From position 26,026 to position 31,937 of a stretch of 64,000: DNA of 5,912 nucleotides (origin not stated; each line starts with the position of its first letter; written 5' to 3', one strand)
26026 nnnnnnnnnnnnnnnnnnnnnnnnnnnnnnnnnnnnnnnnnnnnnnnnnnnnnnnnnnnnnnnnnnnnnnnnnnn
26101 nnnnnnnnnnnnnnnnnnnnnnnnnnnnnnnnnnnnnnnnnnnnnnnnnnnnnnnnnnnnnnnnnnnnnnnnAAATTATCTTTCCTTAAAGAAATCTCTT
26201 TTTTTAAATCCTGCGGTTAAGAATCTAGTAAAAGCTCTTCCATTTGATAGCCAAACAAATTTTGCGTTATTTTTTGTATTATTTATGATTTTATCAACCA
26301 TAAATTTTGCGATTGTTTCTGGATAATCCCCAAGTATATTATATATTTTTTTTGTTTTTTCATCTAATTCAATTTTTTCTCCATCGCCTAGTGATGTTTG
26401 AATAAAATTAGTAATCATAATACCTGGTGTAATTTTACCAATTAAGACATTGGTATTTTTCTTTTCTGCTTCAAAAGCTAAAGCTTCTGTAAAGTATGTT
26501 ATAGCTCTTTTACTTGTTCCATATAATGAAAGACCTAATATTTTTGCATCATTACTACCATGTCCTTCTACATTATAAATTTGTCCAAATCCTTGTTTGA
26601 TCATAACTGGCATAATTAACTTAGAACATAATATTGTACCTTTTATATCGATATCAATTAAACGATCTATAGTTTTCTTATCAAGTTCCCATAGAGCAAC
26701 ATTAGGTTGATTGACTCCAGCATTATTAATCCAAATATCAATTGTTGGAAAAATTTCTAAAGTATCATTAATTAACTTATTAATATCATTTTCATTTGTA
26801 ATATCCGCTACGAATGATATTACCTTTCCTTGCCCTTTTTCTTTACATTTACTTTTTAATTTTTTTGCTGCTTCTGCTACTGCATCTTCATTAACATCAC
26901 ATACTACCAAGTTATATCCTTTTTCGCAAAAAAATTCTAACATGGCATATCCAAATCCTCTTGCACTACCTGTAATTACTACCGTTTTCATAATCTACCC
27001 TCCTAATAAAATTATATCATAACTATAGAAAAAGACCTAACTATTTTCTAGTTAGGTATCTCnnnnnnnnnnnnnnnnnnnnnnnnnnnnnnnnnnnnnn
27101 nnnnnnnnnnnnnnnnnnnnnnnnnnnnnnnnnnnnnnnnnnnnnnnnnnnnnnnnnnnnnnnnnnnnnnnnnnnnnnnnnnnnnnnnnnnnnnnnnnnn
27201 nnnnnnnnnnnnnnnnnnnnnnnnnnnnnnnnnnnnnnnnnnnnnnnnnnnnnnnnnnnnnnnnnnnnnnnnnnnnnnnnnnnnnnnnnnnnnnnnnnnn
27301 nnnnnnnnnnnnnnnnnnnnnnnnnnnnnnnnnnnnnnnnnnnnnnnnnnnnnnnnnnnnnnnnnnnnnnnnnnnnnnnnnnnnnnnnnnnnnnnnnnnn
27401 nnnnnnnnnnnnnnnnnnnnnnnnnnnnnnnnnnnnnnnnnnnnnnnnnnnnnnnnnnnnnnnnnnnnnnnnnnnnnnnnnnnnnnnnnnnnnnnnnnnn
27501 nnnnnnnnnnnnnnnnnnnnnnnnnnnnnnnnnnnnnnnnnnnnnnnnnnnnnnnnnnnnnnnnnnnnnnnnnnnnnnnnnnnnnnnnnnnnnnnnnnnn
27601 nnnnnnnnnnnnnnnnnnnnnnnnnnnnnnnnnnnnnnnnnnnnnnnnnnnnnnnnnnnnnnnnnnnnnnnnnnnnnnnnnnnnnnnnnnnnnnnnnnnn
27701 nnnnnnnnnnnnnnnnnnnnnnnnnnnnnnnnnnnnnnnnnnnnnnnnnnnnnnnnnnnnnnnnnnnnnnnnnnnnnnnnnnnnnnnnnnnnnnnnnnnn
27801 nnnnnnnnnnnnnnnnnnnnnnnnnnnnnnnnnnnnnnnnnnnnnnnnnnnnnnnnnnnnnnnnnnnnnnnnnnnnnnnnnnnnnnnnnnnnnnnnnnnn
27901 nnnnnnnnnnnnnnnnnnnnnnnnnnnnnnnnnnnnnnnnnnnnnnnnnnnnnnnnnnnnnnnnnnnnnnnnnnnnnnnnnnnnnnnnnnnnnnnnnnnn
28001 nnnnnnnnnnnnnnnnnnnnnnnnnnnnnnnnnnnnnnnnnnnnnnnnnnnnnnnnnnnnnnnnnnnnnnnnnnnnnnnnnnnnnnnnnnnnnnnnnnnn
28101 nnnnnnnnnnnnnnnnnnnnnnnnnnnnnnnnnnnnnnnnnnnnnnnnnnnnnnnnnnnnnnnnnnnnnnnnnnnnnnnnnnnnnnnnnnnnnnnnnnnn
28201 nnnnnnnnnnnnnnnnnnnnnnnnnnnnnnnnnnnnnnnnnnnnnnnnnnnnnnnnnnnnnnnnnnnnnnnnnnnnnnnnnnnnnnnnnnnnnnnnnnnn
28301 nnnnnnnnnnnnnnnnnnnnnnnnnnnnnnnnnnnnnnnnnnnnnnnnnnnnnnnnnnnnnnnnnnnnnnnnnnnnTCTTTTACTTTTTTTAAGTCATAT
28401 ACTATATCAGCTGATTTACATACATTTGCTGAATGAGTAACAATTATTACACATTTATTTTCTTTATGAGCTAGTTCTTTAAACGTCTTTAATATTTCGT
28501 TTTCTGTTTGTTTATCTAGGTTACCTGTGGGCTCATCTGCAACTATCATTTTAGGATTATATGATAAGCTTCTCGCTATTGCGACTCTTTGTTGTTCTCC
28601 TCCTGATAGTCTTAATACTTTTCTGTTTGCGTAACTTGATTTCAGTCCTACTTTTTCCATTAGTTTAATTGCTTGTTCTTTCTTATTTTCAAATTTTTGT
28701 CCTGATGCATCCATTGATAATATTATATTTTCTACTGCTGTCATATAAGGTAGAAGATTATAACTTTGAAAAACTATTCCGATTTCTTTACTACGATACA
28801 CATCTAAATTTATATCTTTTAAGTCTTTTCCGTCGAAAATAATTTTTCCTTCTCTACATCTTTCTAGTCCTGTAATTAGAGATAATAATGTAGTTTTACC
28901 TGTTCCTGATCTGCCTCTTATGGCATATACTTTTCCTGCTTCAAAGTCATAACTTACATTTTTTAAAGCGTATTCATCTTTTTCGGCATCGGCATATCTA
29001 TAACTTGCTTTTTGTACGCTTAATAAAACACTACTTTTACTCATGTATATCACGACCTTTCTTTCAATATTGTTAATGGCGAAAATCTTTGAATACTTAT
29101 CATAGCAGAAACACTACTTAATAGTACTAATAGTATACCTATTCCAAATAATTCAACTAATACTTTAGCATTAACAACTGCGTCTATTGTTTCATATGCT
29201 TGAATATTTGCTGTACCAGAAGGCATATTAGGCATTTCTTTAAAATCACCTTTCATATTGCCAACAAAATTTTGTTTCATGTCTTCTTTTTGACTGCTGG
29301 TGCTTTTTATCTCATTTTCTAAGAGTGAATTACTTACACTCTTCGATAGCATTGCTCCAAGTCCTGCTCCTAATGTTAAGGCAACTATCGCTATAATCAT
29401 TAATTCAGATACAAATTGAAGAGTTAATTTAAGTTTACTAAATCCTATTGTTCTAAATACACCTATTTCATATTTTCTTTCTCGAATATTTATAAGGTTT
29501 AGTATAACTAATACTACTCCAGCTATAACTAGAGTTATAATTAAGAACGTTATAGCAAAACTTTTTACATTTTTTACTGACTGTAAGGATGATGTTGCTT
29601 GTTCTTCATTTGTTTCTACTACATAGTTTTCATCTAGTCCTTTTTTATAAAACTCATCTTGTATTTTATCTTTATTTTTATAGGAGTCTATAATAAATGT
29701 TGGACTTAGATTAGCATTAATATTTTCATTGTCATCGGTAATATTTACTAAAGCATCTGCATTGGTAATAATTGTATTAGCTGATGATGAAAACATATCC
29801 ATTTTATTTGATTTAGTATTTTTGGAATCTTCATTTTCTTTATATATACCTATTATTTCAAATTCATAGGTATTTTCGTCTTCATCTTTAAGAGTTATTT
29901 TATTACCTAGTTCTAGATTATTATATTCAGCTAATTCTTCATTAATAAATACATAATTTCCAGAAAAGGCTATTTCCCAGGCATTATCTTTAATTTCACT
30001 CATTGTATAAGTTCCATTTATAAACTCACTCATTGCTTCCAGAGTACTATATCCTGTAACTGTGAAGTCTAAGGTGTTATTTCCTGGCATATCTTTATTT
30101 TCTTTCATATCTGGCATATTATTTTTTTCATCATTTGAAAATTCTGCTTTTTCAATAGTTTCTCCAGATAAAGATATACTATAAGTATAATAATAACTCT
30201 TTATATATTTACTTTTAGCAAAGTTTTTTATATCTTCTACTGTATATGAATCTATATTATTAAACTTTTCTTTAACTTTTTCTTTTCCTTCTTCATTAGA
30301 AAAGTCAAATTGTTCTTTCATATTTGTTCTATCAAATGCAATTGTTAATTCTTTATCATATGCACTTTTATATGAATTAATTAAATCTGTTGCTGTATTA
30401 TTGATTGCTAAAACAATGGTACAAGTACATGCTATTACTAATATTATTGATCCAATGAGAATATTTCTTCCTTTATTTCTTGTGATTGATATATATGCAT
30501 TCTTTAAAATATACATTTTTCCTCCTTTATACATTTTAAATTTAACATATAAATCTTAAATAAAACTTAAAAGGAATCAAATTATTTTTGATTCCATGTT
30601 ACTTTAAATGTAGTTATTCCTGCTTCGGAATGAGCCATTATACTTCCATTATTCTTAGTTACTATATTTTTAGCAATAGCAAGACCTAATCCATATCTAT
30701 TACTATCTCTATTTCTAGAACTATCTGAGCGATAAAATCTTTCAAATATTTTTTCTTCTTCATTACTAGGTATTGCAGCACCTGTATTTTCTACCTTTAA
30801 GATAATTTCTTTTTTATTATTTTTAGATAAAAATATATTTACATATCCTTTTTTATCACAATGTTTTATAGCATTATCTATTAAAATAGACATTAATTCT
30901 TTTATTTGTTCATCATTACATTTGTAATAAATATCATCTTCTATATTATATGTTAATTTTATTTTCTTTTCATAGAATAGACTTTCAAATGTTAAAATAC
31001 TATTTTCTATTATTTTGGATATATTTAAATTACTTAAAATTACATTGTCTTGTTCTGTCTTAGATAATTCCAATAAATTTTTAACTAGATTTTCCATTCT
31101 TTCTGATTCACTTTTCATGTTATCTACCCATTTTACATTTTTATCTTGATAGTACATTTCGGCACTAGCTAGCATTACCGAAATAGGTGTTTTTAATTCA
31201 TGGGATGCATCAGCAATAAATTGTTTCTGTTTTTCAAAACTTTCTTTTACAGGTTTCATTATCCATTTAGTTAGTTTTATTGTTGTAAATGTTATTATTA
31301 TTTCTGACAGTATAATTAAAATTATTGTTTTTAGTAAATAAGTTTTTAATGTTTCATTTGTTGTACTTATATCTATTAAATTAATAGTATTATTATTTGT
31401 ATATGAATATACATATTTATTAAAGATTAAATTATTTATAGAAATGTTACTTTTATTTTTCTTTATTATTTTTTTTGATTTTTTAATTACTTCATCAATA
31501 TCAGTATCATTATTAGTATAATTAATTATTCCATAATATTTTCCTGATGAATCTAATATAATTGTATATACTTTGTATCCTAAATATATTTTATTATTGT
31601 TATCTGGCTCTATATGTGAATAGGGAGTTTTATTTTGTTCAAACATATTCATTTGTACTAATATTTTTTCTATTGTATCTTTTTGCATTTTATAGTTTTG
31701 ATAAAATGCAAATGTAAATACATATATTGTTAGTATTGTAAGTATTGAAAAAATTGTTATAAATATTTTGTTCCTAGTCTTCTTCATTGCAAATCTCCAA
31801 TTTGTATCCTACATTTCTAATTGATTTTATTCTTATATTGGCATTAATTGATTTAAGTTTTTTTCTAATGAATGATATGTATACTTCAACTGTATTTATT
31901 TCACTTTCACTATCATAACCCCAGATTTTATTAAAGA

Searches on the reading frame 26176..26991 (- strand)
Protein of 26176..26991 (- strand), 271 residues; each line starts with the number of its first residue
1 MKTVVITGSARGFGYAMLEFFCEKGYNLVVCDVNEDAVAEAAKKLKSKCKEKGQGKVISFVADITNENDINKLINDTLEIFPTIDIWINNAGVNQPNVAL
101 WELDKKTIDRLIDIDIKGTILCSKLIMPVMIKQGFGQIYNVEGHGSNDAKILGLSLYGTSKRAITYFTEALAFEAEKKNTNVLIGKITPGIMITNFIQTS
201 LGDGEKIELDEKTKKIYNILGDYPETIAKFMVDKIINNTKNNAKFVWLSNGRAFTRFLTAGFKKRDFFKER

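Call 9: search_protein_families(library=pfam, proteins=[window:26176-26991:-], max_evalue=0.01)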
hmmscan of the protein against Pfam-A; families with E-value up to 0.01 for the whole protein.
window:26176-26991:- (271 aa): 5 families
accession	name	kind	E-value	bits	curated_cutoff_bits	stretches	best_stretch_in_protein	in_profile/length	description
PF00106.31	adh_short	-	7.4e-40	136.9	26.6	1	2-198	1-188/195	short chain dehydrogenase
PF13561.12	adh_short_C2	-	2.3e-27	96.6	27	1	8-213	1-196/236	Enoyl-(Acyl carrier protein) reductase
PF08659.16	KR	-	1.2e-06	29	22.6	1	3-121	2-118/180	KR domain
PF02719.21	Polysacc_synt_2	-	0.0015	18.2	20.2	1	4-76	1-75/293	Polysaccharide biosynthesis protein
PF23441.1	SDR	-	0.0046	16.8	27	1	3-213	9-215/258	SDR-like rossmann domain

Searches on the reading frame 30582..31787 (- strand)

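Call 57: search_protein_families(library=pfam, proteins=[window:30582-31787:-], max_evalue=0.001)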
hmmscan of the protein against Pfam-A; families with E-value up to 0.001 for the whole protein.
window:30582-31787:- (401 aa): 2 families
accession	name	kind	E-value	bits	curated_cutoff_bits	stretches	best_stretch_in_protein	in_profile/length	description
PF02518.31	HATPase_c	-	5.8e-19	69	26.4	1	293-398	4-107/111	Histidine kinase-, DNA gyrase B-, and HSP90-like ATPase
PF00512.31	HisKA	-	6.9e-15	55.3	26.9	1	187-246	2-65/66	His Kinase A (phospho-acceptor) domain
